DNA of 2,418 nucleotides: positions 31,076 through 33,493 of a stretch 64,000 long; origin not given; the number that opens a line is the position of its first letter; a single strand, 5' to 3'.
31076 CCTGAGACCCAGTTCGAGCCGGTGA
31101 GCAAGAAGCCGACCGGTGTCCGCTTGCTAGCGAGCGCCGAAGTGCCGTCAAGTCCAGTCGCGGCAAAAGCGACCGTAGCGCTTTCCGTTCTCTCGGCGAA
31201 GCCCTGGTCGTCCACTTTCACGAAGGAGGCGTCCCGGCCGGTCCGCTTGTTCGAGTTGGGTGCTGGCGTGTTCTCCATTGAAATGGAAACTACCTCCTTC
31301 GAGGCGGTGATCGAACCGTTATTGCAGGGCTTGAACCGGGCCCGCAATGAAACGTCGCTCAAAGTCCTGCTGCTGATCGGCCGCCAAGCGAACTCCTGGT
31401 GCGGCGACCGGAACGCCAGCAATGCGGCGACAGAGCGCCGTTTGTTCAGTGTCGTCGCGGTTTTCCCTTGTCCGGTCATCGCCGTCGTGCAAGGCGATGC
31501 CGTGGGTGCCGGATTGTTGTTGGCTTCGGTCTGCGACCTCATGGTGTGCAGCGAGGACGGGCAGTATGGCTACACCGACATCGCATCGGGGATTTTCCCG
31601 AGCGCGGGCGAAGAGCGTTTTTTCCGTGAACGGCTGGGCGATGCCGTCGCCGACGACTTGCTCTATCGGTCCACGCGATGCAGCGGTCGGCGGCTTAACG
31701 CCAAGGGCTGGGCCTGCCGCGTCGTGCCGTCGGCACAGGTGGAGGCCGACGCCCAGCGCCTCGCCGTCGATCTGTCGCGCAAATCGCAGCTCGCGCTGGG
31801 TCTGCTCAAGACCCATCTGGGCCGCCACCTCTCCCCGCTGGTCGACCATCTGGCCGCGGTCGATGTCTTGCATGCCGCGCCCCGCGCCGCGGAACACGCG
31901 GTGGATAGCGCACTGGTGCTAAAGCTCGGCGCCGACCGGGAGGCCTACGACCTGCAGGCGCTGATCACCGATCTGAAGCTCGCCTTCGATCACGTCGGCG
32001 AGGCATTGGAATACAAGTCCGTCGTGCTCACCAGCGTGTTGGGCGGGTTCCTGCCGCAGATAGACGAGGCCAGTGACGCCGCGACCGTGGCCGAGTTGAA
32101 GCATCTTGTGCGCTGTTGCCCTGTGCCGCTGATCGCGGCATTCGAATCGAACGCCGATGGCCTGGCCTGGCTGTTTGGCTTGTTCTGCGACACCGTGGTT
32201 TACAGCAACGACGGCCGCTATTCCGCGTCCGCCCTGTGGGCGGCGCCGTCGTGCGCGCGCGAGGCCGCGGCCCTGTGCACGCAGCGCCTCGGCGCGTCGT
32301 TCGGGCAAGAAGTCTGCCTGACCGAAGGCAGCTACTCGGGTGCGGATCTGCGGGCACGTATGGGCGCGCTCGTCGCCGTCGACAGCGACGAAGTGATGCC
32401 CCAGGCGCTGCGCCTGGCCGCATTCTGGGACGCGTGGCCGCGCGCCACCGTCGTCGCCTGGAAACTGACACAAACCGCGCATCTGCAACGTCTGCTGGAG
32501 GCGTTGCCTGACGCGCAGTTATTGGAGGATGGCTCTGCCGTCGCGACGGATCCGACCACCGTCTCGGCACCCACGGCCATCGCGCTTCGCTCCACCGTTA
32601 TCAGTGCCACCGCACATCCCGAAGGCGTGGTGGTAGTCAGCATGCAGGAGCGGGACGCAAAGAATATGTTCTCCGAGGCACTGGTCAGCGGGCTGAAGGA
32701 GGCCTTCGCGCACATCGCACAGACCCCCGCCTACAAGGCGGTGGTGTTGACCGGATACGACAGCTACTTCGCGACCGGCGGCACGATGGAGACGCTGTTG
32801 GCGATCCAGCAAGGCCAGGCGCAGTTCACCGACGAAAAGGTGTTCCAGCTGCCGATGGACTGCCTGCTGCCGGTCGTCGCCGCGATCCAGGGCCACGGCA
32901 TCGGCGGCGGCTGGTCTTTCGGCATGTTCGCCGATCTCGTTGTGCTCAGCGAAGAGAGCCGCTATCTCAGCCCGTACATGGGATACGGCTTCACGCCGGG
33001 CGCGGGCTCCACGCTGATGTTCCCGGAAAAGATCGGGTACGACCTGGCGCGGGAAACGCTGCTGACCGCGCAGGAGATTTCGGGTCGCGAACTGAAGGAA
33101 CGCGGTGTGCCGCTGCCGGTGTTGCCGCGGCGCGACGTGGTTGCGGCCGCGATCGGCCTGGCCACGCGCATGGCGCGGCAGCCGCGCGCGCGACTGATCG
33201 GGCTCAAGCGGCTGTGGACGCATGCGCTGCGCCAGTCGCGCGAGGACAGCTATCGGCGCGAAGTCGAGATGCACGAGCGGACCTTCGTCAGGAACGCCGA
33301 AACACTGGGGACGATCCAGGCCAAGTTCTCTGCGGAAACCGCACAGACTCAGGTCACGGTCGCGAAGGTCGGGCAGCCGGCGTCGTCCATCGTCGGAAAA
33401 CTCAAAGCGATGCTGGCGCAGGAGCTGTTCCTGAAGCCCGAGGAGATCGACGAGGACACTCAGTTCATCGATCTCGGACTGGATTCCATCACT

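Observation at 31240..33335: Second copy of the triple-crotonase array, followed by an ACP doublet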

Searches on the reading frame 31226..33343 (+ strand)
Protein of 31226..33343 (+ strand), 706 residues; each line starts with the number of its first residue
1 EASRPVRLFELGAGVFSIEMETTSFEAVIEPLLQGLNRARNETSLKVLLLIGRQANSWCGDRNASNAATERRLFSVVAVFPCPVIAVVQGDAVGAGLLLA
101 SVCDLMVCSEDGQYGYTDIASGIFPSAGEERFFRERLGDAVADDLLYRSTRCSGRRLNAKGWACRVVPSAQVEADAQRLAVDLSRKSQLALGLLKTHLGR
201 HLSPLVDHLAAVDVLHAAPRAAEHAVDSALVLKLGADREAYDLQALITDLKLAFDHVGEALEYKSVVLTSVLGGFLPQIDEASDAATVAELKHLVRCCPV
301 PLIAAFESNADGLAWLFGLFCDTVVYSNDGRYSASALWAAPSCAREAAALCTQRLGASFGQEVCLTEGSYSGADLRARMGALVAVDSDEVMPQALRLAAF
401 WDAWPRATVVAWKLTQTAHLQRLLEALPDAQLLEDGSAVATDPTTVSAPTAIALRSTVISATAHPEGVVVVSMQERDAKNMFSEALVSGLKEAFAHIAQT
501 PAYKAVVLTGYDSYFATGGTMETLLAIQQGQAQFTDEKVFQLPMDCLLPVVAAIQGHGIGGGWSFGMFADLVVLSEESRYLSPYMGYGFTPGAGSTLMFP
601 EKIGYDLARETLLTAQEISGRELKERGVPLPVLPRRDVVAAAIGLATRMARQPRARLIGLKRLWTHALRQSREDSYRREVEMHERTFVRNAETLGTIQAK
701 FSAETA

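Call 10: find_homologous_proteins(query=window:31226-33343:+, max_evalue=0.00001)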
Query window:31226-33343:+ (706 aa): 2 proteins with E <= 0.00001 among 8000 candidates.
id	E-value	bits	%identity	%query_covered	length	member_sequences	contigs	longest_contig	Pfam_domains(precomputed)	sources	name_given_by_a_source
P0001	8.2e-103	363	61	43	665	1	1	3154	PF00378.26,PF14765.13,PF16113.11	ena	-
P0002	3.5e-6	44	26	24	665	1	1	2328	PF00378.26,PF03446.22,PF01210.30,PF00725.28,PF16113.11,PF02737.25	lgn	-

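Call 12: find_related_loci(query=window:31226-33343:+, collection=genome_contigs, flank=10000)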
Query window:31226-33343:+ (706 aa) in genome_contigs; peptide patterns used: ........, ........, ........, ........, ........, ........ (x = any residue, [..] = any of these).
69 stretches matched a pattern; 2 encode a relative of the query (tblastn E <= 1e-3); 2 distinct loci.
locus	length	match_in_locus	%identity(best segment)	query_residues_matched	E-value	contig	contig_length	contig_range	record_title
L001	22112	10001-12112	52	5-705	0e+0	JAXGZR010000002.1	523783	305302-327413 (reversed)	MAG: Desulfobulbus sp. isolate AnMBR.bin541 bin541_2, whole genome shotgun sequence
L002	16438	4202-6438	27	72-653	3e-16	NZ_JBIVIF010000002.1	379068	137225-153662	Pseudomonas sp. NPDC089392 NPDC089392_164_E3.ctg-0002, whole genome shotgun sequence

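Call 19: search_protein_representatives(protein=window:31226-33343:+)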
Query: 706 residues. Proteins with E-value up to 0.001 (for the whole library): 23034; up to 1e-10: 2905; up to 1e-30: 439. The best 150 are listed.
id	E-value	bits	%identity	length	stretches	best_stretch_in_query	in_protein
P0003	0.0e+00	1177.5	43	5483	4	241-704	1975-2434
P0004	0.0e+00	1165.0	46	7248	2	2-701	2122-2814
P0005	2.3e-252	855.8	38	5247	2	28-702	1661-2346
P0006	2.8e-221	753.1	55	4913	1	2-704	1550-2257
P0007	6.8e-189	646.1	46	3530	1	3-701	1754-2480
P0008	1.7e-188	644.8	48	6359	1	7-704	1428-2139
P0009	5.5e-187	639.8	46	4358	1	6-702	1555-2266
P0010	8.3e-185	632.6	50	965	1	5-681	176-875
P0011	3.5e-182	623.9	49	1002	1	3-702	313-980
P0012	2.8e-181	621.0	44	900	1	6-701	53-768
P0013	4.6e-181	620.3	45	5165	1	2-701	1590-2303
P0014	4.8e-181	620.2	45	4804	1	6-701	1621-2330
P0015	2.6e-180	617.8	48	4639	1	3-706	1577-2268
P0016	1.9e-178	611.6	47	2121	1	6-704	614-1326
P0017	2.3e-176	604.7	45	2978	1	2-702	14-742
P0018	1.3e-173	595.6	52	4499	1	29-704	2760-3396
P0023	3.6e-167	574.3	44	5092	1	3-701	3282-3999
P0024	9.0e-167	573.0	47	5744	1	6-705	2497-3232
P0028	8.8e-159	546.6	52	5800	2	289-702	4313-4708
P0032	6.9e-155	533.7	40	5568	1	5-702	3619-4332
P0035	2.4e-151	522.0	47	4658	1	5-705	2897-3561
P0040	9.2e-148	510.2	45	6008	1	5-705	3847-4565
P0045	1.3e-144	499.8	39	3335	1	5-705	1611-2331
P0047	1.1e-140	486.8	40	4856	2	233-702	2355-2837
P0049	4.5e-140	484.8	43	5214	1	3-702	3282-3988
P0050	7.0e-140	484.2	42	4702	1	6-704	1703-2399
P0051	1.0e-139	483.7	42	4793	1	5-704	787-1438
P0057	1.2e-134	466.8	39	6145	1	6-705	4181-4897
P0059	6.8e-134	464.4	40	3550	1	8-702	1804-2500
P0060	9.6e-134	463.9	43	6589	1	2-703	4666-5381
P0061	3.8e-132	458.6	41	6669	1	6-704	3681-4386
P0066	1.6e-130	453.2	38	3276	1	5-702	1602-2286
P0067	5.3e-130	451.5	41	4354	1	6-704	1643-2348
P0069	9.4e-129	447.4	39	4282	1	4-702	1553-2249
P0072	3.6e-124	432.2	36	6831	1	6-702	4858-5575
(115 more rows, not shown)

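Call 24: search_dna_similar(query=window:31226-33343:+, collection=plasmids, mode=protein, max_evalue=1e-10, max_rows=30)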
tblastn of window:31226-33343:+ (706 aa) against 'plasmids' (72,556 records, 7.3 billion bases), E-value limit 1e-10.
Records with a match: 155; places in all: 167; records where one place covers at least 80% of the query: 2.
Best place of each record, by identity: <60% 155.
By first word of the organism name: Pseudosulfitobacter 19; Rhodococcus 15; Sphingobium 11; Bradyrhizobium 10; Burkholderia 9; Streptomyces 9; Rhizobium 7; Cupriavidus 6; Azospirillum 4; Caballeronia 4; and 44 more.
By predicted mobility (MOB-suite, as given by PLSDB): non-mobilizable 102; mobilizable 30; conjugative 23.
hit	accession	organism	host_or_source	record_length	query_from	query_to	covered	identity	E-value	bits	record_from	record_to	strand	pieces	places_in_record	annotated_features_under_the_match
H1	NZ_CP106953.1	Eleftheria terrae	soil sample,soil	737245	6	702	91%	36.6%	3e-57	384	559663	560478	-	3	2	SDR family NAD(P)-dependent oxidoreductase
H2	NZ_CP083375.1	Ensifer canadensis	Melilotus albus,Cell Culture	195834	81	701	82%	32.9%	8e-50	284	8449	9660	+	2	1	SDR family NAD(P)-dependent oxidoreductase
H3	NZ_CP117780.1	Burkholderia sp. FERM BP-3421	soil sample,soil sample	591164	224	692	66%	36.4%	2e-54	210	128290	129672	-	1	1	SDR family NAD(P)-dependent oxidoreductase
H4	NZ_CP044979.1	Bacillus thuringiensis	whole organism,soil sample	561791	246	687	58%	41.6%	4e-57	299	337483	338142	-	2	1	polyketide synthase | SDR family NAD(P)-dependent oxidoreductase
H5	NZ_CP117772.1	Nostoc sp. UHCC 0926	whole organism,lichen surface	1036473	232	701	67%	34.2%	6e-66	244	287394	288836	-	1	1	none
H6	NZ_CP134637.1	Enterobacter ludwigii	Larus michahellis,bacteria,cloaca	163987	19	689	62%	32.1%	3e-43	251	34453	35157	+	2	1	polyketide synthase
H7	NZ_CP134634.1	Enterobacter ludwigii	Larus michahellis,bacteria,cloaca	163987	19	689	62%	32.1%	3e-43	251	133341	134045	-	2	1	polyketide synthase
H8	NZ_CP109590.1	Streptomyces sp. NBC_01361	-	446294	73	687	52%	37.5%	4e-35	226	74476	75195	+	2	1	polyketide synthase | enoyl-CoA hydratase/isomerase family protein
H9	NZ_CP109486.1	Streptomyces sp. NBC_01445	-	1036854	73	687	52%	37.5%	3e-35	226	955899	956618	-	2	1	record has no annotation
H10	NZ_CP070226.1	Sandaracinus amylolyticus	soil sample,soil sample collection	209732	445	687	34%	42.0%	3e-42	173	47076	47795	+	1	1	polyketide synthase | fabD: ACP S-malonyltransferase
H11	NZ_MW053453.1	Sandaracinus sp.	-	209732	445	687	34%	42.0%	3e-42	173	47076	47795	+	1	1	polyketide synthase | fabD: ACP S-malonyltransferase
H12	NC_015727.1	Cupriavidus necator N-1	soil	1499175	254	676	60%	23.6%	6e-11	74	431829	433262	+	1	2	record has no annotation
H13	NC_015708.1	Pseudoalteromonas sp. SANK 73390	sea water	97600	454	701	35%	39.3%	3e-47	188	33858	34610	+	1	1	polyketide synthase | enoyl-CoA hydratase/isomerase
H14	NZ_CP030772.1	Streptomyces sp. YIM 121038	pure culture,soil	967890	440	701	37%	37.0%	2e-31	139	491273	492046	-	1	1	polyketide synthase | enoyl-CoA hydratase-related protein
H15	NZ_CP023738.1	Methylosinus trichosporium OB3b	isolate,soil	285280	442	687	35%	39.4%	1e-39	165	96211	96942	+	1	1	polyketide synthase | enoyl-CoA hydratase/isomerase family protein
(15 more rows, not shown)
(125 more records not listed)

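Call 25: list_cluster_members(proteins=[P0003, P0004, P0005, P0006, P0008, P0013, P0024, P0023, P0028, P0015])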
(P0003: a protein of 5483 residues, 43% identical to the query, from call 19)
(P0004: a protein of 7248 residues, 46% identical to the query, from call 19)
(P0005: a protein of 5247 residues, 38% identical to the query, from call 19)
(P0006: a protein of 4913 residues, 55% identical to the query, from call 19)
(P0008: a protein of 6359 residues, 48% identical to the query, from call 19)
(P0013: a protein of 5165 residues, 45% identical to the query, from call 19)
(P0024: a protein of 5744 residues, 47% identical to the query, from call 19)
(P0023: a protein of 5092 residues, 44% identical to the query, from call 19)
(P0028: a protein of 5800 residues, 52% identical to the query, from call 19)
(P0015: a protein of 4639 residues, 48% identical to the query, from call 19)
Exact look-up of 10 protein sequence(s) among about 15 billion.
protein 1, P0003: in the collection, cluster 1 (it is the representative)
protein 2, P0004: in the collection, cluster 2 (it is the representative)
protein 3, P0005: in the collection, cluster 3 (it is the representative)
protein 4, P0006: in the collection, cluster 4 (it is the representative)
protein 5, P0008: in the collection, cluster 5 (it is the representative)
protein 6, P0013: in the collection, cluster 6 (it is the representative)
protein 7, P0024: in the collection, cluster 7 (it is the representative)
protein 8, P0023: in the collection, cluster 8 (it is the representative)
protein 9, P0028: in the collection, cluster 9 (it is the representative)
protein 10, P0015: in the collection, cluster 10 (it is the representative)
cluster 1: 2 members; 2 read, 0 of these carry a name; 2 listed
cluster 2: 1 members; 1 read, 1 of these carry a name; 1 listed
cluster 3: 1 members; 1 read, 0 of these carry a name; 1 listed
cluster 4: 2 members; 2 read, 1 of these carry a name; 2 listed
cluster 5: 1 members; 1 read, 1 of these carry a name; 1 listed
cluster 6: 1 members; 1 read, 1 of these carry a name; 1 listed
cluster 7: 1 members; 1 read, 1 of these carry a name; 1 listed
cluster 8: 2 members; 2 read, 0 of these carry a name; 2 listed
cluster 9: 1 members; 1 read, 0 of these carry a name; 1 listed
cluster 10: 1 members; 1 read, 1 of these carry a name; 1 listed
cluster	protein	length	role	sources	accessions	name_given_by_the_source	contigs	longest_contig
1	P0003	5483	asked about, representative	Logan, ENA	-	-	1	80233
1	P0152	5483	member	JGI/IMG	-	-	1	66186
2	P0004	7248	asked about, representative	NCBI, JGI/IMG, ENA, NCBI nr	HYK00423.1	MAG TPA: SDR family NAD(P)-dependent oxidoreductase [Thermoanaerobaculia bacterium] | SDR family NAD(P)-dependent oxidoreductase [Thermoanaerobaculia bacterium]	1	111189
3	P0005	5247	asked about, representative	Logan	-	-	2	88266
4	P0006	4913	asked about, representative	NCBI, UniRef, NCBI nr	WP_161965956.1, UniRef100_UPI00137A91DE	SDR family NAD(P)-dependent oxidoreductase [Steroidobacter cummioxidans] | SDR family NAD(P)-dependent oxidoreductase n=1 Tax=Steroidobacter cummioxidans ...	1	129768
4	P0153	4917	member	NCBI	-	-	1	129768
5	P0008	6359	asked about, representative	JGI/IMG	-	acyl transferase domain-containing protein/enoyl-CoA hydratase/carnithine racemase/acyl ...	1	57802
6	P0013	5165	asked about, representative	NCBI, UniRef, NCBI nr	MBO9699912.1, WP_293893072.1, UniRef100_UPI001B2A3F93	MAG: SDR family NAD(P)-dependent oxidoreductase [Sporocytophaga sp.] | SDR family NAD(P)-dependent oxidoreductase n=1 Tax=Sporocytophaga sp. TaxID=2231183 ... | SDR family NAD(P)-dependent oxidoreductase [Sporocytophaga sp.]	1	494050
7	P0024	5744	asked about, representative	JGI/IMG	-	acyl transferase domain-containing protein/enoyl-CoA hydratase/carnithine racemase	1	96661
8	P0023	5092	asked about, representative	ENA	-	-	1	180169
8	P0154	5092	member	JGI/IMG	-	-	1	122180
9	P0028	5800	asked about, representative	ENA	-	-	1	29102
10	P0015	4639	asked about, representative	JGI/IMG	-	acyl transferase domain-containing protein/enoyl-CoA hydratase/carnithine ...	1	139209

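Call 27: get_annotated_region(hit=H1, flank=20000)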
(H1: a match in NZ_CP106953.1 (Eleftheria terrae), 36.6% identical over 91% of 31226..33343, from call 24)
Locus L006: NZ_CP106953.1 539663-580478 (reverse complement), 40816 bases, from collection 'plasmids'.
description: Eleftheria terrae strain P9846-PB plasmid unnamed2
organism: Eleftheria terrae (NCBI taxid 1597781)
taxonomy: Bacteria; Pseudomonadota; Betaproteobacteria; Burkholderiales; ; Eleftheria; Eleftheria terrae
host: -; source: soil sample,soil; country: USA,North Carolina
typing (MOB-suite, as given by PLSDB): mobilizable; relaxase MOBP
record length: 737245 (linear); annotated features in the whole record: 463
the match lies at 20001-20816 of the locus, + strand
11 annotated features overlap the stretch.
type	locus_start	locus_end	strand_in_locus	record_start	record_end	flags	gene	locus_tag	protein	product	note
CDS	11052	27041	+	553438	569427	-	-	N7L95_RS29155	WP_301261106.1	SDR family NAD(P)-dependent oxidoreductase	-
CDS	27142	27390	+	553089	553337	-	-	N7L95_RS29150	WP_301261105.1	acyl carrier protein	-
CDS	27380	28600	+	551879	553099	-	-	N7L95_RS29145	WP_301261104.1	beta-ketoacyl synthase N-terminal-like domain-containing protein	-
CDS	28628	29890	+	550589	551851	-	-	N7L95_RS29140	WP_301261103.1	hydroxymethylglutaryl-CoA synthase family protein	-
CDS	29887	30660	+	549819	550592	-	-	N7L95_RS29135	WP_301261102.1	enoyl-CoA hydratase/isomerase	-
CDS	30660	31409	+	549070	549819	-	-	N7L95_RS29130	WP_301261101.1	polyketide synthase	GO:0006633 - fatty acid biosynthetic process [Evidence IEA]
CDS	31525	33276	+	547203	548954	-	-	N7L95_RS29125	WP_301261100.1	carbamoyltransferase C-terminal domain-containing protein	-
CDS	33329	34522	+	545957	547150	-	-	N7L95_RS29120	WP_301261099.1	enoyl-ACP reductase FabV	-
CDS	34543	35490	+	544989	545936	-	-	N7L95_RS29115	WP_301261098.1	acyltransferase domain-containing protein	-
CDS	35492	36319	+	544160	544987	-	-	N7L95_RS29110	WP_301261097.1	4'-phosphopantetheinyl transferase superfamily protein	-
CDS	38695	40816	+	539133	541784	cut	-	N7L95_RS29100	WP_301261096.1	methyltransferase domain-containing protein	-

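Call 33: get_annotated_region(hit=H3, flank=6000)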
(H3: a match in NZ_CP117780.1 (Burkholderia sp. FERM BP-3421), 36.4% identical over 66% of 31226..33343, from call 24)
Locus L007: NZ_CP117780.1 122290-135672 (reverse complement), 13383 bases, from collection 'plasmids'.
description: Burkholderia sp. FERM BP-3421 plasmid p1, complete sequence
organism: Burkholderia sp. FERM BP-3421 (NCBI taxid 1494466)
taxonomy: Bacteria; Pseudomonadota; Betaproteobacteria; Burkholderiales; Burkholderiaceae; Burkholderia; Burkholderia sp. FERM BP-3421
host: -; source: soil sample,soil sample; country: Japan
typing (MOB-suite, as given by PLSDB): non-mobilizable
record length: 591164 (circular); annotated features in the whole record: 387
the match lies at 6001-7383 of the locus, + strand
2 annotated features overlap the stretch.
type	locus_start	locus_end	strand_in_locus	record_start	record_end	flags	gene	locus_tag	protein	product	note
CDS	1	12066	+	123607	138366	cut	-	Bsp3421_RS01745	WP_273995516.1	SDR family NAD(P)-dependent oxidoreductase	-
CDS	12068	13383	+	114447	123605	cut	-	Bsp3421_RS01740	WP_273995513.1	alpha/beta fold hydrolase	-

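Call 34: get_annotated_region(hit=H5, flank=6000)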
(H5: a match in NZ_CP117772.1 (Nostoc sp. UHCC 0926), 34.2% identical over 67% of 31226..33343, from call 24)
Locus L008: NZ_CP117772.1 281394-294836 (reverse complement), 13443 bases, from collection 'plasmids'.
description: Nostoc sp. UHCC 0926 plasmid pn1, complete sequence
organism: Nostoc sp. UHCC 0926 (NCBI taxid 3025190)
taxonomy: Bacteria; Cyanobacteriota; Cyanophyceae; Nostocales; Nostocaceae; Nostoc; Nostoc sp. UHCC 0926
host: -; source: whole organism,lichen surface; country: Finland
typing (MOB-suite, as given by PLSDB): non-mobilizable; mating-pair formation MPF_T
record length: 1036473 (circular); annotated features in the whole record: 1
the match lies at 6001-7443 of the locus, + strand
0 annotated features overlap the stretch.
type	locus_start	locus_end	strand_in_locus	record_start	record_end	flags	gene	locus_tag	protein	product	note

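Call 35: get_annotated_region(hit=H2, flank=6000)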
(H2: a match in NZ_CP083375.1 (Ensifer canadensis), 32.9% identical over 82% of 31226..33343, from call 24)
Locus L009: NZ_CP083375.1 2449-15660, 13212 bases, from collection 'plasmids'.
description: Ensifer canadensis strain T173 plasmid pT173a, complete sequence
organism: Ensifer canadensis (NCBI taxid 555315)
taxonomy: Bacteria; Pseudomonadota; Alphaproteobacteria; Hyphomicrobiales; Rhizobiaceae; Ensifer; Ensifer canadensis
host: -; source: Melilotus albus,Cell Culture; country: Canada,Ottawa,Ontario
typing (MOB-suite, as given by PLSDB): conjugative; relaxase MOBQ; mating-pair formation MPF_T
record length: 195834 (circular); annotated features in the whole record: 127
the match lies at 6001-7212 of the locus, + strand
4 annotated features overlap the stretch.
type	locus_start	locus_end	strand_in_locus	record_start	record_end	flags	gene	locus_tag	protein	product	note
CDS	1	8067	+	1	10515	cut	-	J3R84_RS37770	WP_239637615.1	SDR family NAD(P)-dependent oxidoreductase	-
CDS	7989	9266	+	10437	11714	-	-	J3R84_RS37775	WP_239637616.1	type I polyketide synthase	-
CDS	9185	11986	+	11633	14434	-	-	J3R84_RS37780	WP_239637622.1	FAD-dependent oxidoreductase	-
CDS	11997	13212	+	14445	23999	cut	-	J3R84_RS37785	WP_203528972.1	alpha/beta fold hydrolase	-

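Call 55: predict_structure(alignment_id=A1)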
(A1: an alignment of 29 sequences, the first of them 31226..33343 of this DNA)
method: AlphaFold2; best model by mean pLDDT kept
length: 706 residues; sequences in the alignment: 29
mean_pLDDT: 87.5   pTM: 0.89
mean pLDDT of the five models: 87.5, 87.3, 87.2, 86.1, 85.4
residues with pLDDT >= 90: 456; 70-90: 168; 50-70: 60; < 50: 22
segments of 3 or more residues with pLDDT < 50: 218-225, 437-442
pLDDT, mean of each block of 10 residues (from residue 1): 81 96 93 97 97 92 95 98 97 96 97 91 90 94 89 92 93 97 90 92 95 64 58 86 92 93 93 84 77 94 96 94 97 87 91 93 93 94 96 94 89 93 87 54 66 91 94 68 77 94 94 60 71 67 93 87 88 95 65 81 92 89 93 96 96 90 89 87 78 73 61
secondary structure, 60 per line:
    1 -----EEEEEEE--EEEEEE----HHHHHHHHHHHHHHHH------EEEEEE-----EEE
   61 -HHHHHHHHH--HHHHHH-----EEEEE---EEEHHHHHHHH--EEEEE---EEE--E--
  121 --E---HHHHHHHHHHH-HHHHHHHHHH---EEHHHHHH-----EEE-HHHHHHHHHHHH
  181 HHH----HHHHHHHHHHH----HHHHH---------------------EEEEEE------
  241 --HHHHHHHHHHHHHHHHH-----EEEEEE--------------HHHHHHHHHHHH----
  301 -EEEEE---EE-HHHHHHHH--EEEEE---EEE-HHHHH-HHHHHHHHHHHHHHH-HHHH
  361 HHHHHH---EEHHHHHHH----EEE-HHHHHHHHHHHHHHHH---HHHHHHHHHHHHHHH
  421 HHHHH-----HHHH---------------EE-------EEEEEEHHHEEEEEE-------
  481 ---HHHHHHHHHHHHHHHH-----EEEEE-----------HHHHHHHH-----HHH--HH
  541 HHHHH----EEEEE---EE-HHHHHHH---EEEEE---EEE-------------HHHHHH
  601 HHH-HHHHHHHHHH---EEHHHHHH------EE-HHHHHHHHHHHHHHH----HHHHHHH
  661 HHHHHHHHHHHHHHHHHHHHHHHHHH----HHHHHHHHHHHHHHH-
elements in order (helices of 4 or more, strands of 3 or more residues): E6-12 E15-20 H25-40 E47-52 E58-60 H62-70 H73-78 E84-88 E92-94 H95-102 E105-109 E113-115 H127-137 H139-148 H154-159 E165-167 H169-183 H188-198 H203-207 E229-234 H243-259 E265-270 H285-296 E302-306 H313-320 E323-327 E331-333 H335-339 H341-355 H357-366 H372-378 E383-385 H387-402 H406-425 H431-434 E459-464 E468-473 H484-499 E505-509 H521-528 H539-545 E550-554 H561-567 E571-575 E579-581 H595-603 H605-614 H620-625 H635-649 H654-686 H691-705
